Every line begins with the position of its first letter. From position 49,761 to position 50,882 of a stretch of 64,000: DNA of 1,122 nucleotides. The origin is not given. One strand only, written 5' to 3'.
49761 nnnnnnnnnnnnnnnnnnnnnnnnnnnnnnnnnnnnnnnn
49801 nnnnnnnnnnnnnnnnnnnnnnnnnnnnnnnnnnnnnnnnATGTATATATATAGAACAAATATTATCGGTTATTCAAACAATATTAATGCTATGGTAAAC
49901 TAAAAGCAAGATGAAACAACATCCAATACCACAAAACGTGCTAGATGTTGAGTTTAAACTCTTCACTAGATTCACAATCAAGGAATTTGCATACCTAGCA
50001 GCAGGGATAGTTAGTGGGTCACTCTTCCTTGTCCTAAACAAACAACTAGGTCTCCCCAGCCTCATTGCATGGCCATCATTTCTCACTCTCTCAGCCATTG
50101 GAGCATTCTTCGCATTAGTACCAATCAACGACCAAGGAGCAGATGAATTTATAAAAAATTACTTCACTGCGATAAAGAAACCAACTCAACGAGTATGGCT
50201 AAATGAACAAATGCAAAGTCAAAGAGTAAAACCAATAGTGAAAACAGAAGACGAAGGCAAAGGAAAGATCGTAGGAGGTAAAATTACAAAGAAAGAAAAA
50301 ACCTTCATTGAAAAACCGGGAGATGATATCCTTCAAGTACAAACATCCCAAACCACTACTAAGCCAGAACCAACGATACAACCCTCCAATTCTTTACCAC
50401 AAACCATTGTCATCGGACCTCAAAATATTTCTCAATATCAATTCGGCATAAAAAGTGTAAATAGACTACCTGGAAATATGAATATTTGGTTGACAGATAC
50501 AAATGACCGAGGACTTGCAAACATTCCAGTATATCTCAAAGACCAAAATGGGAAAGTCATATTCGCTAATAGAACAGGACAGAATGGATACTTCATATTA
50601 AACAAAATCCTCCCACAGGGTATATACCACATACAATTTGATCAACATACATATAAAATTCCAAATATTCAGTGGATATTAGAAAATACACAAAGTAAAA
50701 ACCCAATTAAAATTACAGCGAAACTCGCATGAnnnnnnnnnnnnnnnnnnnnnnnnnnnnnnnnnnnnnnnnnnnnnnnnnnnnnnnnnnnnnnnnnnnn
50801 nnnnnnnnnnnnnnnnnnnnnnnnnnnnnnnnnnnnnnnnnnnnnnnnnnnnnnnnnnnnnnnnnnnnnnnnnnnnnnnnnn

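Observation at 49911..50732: PrgI/VirB3-like protein carrying an extra extracellular transthyretin/CarboxypepD_reg-like domain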

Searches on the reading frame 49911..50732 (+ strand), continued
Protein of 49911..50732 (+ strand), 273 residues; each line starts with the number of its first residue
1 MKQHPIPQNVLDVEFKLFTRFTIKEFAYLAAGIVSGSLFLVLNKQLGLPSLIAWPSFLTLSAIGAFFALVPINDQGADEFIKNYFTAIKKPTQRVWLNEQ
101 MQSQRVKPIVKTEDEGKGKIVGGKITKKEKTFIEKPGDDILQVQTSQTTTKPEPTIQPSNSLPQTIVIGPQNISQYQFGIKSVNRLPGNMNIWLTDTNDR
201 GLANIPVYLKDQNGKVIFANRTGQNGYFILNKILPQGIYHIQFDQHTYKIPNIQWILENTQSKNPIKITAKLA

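Call 30: search_protein_families(library=pfam, proteins=[P0234, P0179, P0236, P0269, P0214, P0250, P0262, P0206, P0186, P0243], max_evalue=0.01)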
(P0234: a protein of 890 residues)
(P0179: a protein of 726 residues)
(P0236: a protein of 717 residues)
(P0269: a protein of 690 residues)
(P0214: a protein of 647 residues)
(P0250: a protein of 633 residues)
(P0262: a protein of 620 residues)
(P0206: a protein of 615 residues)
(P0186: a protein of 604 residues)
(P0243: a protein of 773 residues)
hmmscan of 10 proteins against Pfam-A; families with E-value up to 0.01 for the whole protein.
P0234 (890 aa): 2 families
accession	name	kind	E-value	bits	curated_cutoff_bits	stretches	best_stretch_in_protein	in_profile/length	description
PF12666.12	PrgI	-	5.4e-09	36.9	27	1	16-98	2-87/91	PrgI family protein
PF13620.12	CarboxypepD_reg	-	6.7e-08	33.2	32.3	1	804-860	1-56/82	Carboxypeptidase regulatory-like domain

P0179 (726 aa): 2 families
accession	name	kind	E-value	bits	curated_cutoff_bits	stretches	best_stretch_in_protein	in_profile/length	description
PF12666.12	PrgI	-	1.1e-09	39.2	27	1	21-107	1-90/91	PrgI family protein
PF13620.12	CarboxypepD_reg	-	0.0015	19.3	32.3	1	616-671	2-56/82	Carboxypeptidase regulatory-like domain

P0236 (717 aa): 2 families
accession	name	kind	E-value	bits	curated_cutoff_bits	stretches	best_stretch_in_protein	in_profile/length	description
PF12666.12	PrgI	-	1.1e-07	32.7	27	1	5-91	1-90/91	PrgI family protein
PF13620.12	CarboxypepD_reg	-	1.8e-07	31.9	32.3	1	637-696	2-60/82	Carboxypeptidase regulatory-like domain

P0269 (690 aa): 5 families
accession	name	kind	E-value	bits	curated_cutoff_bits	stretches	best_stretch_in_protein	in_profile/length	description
PF13620.12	CarboxypepD_reg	-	8.2e-09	36.1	32.3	1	607-661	2-55/82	Carboxypeptidase regulatory-like domain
PF12666.12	PrgI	-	6.3e-08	33.5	27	1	15-99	2-90/91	PrgI family protein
PF17210.9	SdrD_B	-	0.00013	22.6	29.7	1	611-664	16-68/112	SdrD B-like domain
PF17936.7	Big_6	-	0.0066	17.1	27.6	0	615-685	18-77/83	Bacterial Ig domain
PF14992.11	TMCO5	-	0.0076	16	32.2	1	510-572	33-95/280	TMCO5 family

P0214 (647 aa): 3 families
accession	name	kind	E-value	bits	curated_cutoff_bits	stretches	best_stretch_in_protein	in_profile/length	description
PF12666.12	PrgI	-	2e-08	35.1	27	1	15-92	2-81/91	PrgI family protein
PF13620.12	CarboxypepD_reg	-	7.5e-07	29.9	32.3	1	562-618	2-57/82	Carboxypeptidase regulatory-like domain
PF17210.9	SdrD_B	-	0.0038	17.9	29.7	0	563-620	14-69/112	SdrD B-like domain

P0250 (633 aa): 3 families
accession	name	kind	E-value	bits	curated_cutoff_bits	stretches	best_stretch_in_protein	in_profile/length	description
PF12666.12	PrgI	-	1e-09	39.2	27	1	12-97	2-90/91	PrgI family protein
PF13620.12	CarboxypepD_reg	-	2e-07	31.7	32.3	1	550-607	2-58/82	Carboxypeptidase regulatory-like domain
PF03961.19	FapA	-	0.0017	18.5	31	1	416-498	159-242/272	Flagellar Assembly Protein A beta solenoid domain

P0262 (620 aa): 3 families
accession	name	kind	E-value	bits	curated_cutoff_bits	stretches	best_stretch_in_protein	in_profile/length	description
PF12666.12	PrgI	-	3.5e-07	31.1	27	1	6-91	2-90/91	PrgI family protein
PF13620.12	CarboxypepD_reg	-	1.1e-06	29.3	32.3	1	535-592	2-58/82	Carboxypeptidase regulatory-like domain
PF17210.9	SdrD_B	-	0.0015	19.2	29.7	1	540-591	17-67/112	SdrD B-like domain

P0206 (615 aa): 3 families
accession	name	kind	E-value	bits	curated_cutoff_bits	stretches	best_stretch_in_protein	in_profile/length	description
PF12666.12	PrgI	-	1.8e-08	35.2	27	1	15-99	2-90/91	PrgI family protein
PF13620.12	CarboxypepD_reg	-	6e-06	27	32.3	1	532-589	2-58/82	Carboxypeptidase regulatory-like domain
PF06818.20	Fez1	-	0.0048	17.8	34.4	1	430-504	77-150/199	Fez1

P0186 (604 aa): 2 families
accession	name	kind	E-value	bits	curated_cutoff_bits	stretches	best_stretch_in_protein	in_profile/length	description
PF12666.12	PrgI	-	2e-08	35.1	27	1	5-91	1-90/91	PrgI family protein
PF13620.12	CarboxypepD_reg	-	5.3e-08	33.5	32.3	1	524-583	2-60/82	Carboxypeptidase regulatory-like domain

P0243 (773 aa): 3 families
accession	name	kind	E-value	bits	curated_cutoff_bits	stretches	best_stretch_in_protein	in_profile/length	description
PF12666.12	PrgI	-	6e-08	33.6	27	1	15-90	2-80/91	PrgI family protein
PF13620.12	CarboxypepD_reg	-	0.00016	22.4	32.3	1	689-745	1-56/82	Carboxypeptidase regulatory-like domain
PF17210.9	SdrD_B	-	0.0019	18.8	29.7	1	696-746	18-67/112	SdrD B-like domain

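Call 46: find_encoding_contigs(protein=P0236, flank=6000, max_places=2)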
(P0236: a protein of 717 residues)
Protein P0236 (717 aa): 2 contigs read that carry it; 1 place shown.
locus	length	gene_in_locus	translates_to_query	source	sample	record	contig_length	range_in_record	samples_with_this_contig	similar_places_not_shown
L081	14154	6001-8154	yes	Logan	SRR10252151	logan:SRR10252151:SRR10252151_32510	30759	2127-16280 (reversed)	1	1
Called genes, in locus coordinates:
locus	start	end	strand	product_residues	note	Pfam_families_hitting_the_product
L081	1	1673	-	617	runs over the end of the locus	PF13529:Peptidase_C39_2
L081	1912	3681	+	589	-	-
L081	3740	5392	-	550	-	-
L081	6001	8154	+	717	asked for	PF12666:PrgI (weak), PF13620:CarboxypepD_reg (weak)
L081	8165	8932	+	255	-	PF26593:TraC-like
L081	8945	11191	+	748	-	PF01935:DUF87 (weak), PF12846:AAA_10, PF19044:P-loop_TraG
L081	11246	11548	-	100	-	PF05258:DciA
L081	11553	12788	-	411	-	PF02463:SMC_N, PF13175:AAA_15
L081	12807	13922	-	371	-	PF00712:DNA_pol3_beta, PF02767:DNA_pol3_beta_2, PF02768:DNA_pol3_beta_3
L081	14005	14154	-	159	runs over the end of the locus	PF10107:Endonuc_Holl (weak)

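Call 47: find_encoding_contigs(protein=P0234, flank=6000, max_places=2)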
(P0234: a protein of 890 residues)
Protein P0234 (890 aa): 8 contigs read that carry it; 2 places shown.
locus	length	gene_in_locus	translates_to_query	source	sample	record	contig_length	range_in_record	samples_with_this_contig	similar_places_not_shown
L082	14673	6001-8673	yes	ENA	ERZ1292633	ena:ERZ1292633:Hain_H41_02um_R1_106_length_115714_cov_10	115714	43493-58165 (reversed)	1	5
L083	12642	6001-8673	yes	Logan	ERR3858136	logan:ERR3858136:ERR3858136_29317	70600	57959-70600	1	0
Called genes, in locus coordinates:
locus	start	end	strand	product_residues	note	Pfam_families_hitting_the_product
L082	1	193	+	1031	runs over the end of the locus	-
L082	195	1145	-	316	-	-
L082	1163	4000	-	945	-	PF01551:Peptidase_M23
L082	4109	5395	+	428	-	-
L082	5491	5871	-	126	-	-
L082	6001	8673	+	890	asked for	PF12666:PrgI, PF13620:CarboxypepD_reg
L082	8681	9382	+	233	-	PF26593:TraC-like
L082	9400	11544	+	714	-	PF01935:DUF87, PF19044:P-loop_TraG, PF12846:AAA_10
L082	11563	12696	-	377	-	PF00712:DNA_pol3_beta, PF02767:DNA_pol3_beta_2, PF02768:DNA_pol3_beta_3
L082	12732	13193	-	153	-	PF13083:KH_KhpA-B, PF01424:R3H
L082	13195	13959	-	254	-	PF02096:60KD_IMP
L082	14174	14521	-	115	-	PF00825:Ribonuclease_P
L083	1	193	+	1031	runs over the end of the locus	-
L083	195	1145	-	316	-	-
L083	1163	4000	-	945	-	PF01551:Peptidase_M23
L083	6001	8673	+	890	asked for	PF12666:PrgI, PF13620:CarboxypepD_reg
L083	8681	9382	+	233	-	PF26593:TraC-like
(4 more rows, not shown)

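Call 64: list_cluster_members(proteins=[P0125, P0133, P0146, P0153, P0163, P0166, P0170, P0178, P0192, P0221])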
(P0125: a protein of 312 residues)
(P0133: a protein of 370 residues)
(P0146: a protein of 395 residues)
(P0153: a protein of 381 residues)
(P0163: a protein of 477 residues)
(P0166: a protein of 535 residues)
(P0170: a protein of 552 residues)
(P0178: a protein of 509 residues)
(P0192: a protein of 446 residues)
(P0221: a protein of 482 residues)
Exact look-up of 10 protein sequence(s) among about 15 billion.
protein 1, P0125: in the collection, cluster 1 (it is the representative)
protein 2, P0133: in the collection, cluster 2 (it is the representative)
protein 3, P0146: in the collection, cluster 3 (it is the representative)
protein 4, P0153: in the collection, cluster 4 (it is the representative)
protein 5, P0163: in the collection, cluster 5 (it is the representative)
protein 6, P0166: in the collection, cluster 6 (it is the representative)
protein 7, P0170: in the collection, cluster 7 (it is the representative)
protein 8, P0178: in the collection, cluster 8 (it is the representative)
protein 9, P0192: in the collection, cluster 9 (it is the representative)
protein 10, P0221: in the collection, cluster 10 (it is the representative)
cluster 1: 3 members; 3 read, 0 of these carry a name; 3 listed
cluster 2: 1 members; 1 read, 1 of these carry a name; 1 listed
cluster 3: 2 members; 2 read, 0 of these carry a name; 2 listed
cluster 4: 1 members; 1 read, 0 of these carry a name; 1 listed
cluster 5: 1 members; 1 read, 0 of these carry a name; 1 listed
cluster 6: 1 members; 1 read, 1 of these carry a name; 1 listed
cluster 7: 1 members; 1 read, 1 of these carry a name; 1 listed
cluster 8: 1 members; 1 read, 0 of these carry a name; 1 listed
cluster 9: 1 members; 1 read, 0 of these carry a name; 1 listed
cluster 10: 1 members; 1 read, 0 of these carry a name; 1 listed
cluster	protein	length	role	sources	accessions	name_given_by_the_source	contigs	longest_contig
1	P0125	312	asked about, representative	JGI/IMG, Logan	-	-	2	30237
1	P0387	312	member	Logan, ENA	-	-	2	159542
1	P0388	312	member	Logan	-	-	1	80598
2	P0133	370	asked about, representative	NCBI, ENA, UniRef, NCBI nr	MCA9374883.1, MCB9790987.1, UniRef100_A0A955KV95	PrgI family protein [Candidatus Dojkabacteria bacterium] | PrgI family protein n=1 Tax=Candidatus Dojkabacteria bacterium TaxID=2099670 ...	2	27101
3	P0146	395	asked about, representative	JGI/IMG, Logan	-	-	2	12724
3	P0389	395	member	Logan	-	-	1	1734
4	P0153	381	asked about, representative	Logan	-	-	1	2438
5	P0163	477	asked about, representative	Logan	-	-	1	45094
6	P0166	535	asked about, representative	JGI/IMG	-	hypothetical protein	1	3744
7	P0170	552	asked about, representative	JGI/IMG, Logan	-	hypothetical protein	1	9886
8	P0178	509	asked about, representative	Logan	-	-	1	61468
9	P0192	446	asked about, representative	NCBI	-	-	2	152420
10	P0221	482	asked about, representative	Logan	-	-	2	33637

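Call 65: find_homologous_proteins(query=P0236, max_evalue=1e-10)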
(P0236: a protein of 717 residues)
Query P0236 (717 aa): 39 proteins with E <= 1e-10 among 8000 candidates.
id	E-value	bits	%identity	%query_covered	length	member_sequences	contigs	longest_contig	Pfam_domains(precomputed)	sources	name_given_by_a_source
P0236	0.0e+0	1537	100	100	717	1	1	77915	PF13620.13,PF12666.13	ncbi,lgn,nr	ncbi:MAG: PrgI family protein [Patescibacteria group bacterium]|nr:PrgI family protein [Patescibacte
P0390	4.4e-215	734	52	100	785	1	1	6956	PF13620.13,PF12666.13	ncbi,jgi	jgi:hypothetical protein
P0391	8.3e-154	532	43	100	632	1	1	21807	PF13620.13,PF12666.13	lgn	-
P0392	1.0e-142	495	55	36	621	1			PF28422.1,PF13620.13,PF12666.13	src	-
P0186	6.2e-142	493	48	41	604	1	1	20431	PF13620.13,PF12666.13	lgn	-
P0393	6.2e-136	473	40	100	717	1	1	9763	PF13620.13,PF12666.13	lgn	-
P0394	2.0e-135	471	53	34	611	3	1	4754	PF28422.1,PF13620.13,PF12666.13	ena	-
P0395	7.8e-101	357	44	36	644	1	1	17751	PF13620.13,PF12666.13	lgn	-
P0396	2.4e-95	339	38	44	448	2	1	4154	PF12666.13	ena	-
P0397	3.2e-93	332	45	32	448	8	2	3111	PF12666.13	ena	-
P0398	7.1e-88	314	40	41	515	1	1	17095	PF13620.13,PF12666.13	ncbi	-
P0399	7.3e-84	301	44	29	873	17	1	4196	PF12666.13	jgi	-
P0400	3.3e-81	292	41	36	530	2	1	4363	PF13620.13,PF12666.13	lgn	-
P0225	8.0e-57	211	45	22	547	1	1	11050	PF13620.13,PF12666.13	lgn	-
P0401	4.5e-54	202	40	35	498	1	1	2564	PF13620.13,PF12666.13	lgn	-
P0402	2.1e-50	190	34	35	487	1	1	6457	PF12666.13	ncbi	-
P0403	7.1e-50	189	42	22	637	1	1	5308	PF13620.13,PF12666.13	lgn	-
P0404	4.1e-48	183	42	21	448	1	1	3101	PF12666.13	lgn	-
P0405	1.1e-47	181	33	35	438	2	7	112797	PF12666.13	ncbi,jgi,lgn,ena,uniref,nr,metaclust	ncbi:hypothetical protein A2886_00240 [candidate division WWE3 bacterium RIFCSPHIGHO2_01_FULL_42_13]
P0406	1.7e-47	181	35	31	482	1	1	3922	PF12666.13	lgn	-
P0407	9.7e-47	178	45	21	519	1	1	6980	PF12666.13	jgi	-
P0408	1.2e-46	178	47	18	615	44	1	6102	PF13620.13,PF12666.13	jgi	-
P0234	2.7e-46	177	41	22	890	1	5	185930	PF13620.13,PF12666.13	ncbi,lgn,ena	ncbi:MAG: PrgI family protein [Patescibacteria group bacterium]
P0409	5.2e-46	176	32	36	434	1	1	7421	PF12666.13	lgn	-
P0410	3.4e-45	173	29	35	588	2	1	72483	PF13620.13,PF12666.13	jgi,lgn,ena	-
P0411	7.5e-45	172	32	36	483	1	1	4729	PF13620.13,PF12666.13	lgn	-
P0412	1.2e-44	171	47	18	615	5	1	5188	PF13620.13,PF12666.13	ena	-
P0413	1.4e-44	171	36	26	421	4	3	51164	PF12666.13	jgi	jgi:hypothetical protein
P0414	2.9e-44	170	44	21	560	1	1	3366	PF12666.13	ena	-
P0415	1.5e-42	164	32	35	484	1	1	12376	PF12666.13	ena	-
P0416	1.1e-40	158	42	21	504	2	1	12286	PF13620.13,PF12666.13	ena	-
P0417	1.3e-39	155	46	22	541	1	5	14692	PF12666.13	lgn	-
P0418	2.6e-39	154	37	23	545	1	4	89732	PF13620.13,PF12666.13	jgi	-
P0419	1.6e-37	148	52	13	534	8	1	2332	PF12666.13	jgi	-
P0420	2.2e-36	144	40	21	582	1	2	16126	PF12666.13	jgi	-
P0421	1.1e-31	128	35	21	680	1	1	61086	PF13620.13,PF12666.13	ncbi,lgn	-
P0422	5.8e-31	126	39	21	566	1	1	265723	PF13620.13,PF12666.13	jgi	jgi:hypothetical protein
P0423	1.3e-30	125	34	21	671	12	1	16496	PF13620.13,PF12666.13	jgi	-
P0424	3.7e-22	97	38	13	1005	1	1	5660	PF12666.13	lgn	-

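Call 66: search_protein_families(library=pfam, proteins=[P0392, P0394, P0405, P0399, P0424], max_evalue=0.01)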
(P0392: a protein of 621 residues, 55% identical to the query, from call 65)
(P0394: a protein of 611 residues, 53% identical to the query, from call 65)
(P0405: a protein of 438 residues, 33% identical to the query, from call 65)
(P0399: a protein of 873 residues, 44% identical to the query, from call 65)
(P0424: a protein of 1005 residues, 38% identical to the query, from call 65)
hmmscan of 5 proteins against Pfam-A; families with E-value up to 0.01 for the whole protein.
P0392 (621 aa): 4 families
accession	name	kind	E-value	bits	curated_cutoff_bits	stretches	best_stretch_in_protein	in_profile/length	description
PF12666.12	PrgI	-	9.7e-09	36.1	27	1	5-91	1-90/91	PrgI family protein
PF13620.12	CarboxypepD_reg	-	1.9e-05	25.3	32.3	1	541-599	2-59/82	Carboxypeptidase regulatory-like domain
PF00038.26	Filament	-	9.1e-05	22.7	40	1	365-495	14-148/313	Intermediate filament protein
PF25541.1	TBCA_PH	-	0.0011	19.1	27.8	1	387-493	1-114/139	PH domain-containing proteins, TBCA domain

P0394 (611 aa): 4 families
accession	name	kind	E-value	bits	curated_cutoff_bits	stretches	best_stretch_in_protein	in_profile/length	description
PF12666.12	PrgI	-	3.5e-06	27.9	27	1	3-81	9-90/91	PrgI family protein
PF13620.12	CarboxypepD_reg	-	1.9e-05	25.4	32.3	1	531-589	2-59/82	Carboxypeptidase regulatory-like domain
PF00038.26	Filament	-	6.4e-05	23.2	40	1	355-485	14-148/313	Intermediate filament protein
PF25541.1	TBCA_PH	-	0.0022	18.1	27.8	1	377-483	1-114/139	PH domain-containing proteins, TBCA domain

P0405 (438 aa): 2 families
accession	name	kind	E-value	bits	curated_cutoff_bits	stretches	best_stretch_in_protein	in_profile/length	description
PF12666.12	PrgI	-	1.6e-08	35.4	27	1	15-91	2-80/91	PrgI family protein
PF13620.12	CarboxypepD_reg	-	2.3e-05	25.1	32.3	1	353-409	2-57/82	Carboxypeptidase regulatory-like domain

P0399 (873 aa): 2 families
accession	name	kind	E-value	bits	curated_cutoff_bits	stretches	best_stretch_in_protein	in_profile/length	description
PF12666.12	PrgI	-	2e-10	41.5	27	1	5-91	1-90/91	PrgI family protein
PF13620.12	CarboxypepD_reg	-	3.1e-05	24.7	32.3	1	793-855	2-63/82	Carboxypeptidase regulatory-like domain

P0424 (1005 aa): 2 families
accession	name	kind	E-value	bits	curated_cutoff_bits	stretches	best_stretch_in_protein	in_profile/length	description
PF12666.12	PrgI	-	8.2e-07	29.9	27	1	5-83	1-81/91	PrgI family protein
PF13620.12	CarboxypepD_reg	-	0.0001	23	32.3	1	900-957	2-58/82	Carboxypeptidase regulatory-like domain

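Call 67: search_protein_families(library=pfam, alignment_id=A1, max_evalue=0.01)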
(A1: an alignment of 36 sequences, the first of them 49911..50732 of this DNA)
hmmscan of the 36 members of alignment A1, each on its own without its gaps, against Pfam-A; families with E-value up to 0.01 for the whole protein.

A. member 1, window:49911-50732:+ (273 aa): 3 families
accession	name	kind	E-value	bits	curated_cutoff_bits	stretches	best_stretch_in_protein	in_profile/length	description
PF12666.12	PrgI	-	3.4e-06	27.9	27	1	5-94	1-89/91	PrgI family protein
PF17210.9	SdrD_B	-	0.00014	22.4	29.7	1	195-246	17-67/112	SdrD B-like domain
PF13620.12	CarboxypepD_reg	-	0.0017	19.1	32.3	1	195-250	7-61/82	Carboxypeptidase regulatory-like domain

B. families by the number of members that match (of 36 scanned): 5 families
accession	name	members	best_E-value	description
PF12666.12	PrgI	36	1.4e-09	PrgI family protein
PF17210.9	SdrD_B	7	0.00011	SdrD B-like domain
PF13620.12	CarboxypepD_reg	6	7e-05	Carboxypeptidase regulatory-like domain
PF07376.16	Prosystemin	1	0.0011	Prosystemin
PF20608.4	Phage_tube_C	1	0.0039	Phage tail tube protein C-terminal domain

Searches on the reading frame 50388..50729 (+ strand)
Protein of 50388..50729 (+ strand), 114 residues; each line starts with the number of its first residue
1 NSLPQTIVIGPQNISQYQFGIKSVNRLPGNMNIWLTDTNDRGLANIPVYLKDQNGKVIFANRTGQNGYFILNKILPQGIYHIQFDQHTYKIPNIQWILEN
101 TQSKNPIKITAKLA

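Call 33: predict_structure(alignment_id=A2)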
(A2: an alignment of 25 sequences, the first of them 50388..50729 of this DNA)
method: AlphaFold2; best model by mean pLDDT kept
length: 114 residues; sequences in the alignment: 25
mean_pLDDT: 91.7   pTM: 0.83
mean pLDDT of the five models: 91.7, 91.4, 91.1, 90.5, 87.7
residues with pLDDT >= 90: 85; 70-90: 26; 50-70: 3; < 50: 0
segments of 3 or more residues with pLDDT < 50: none
pLDDT, mean of each block of 10 residues (from residue 1): 84 92 81 95 97 96 94 92 95 94 89 92
secondary structure, 60 per line:
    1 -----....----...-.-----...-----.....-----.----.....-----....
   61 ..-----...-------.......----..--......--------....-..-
elements in order: E6-9 E32-36 E47-51 E57-62 E68-70 E78-84 E93-98 E107-110
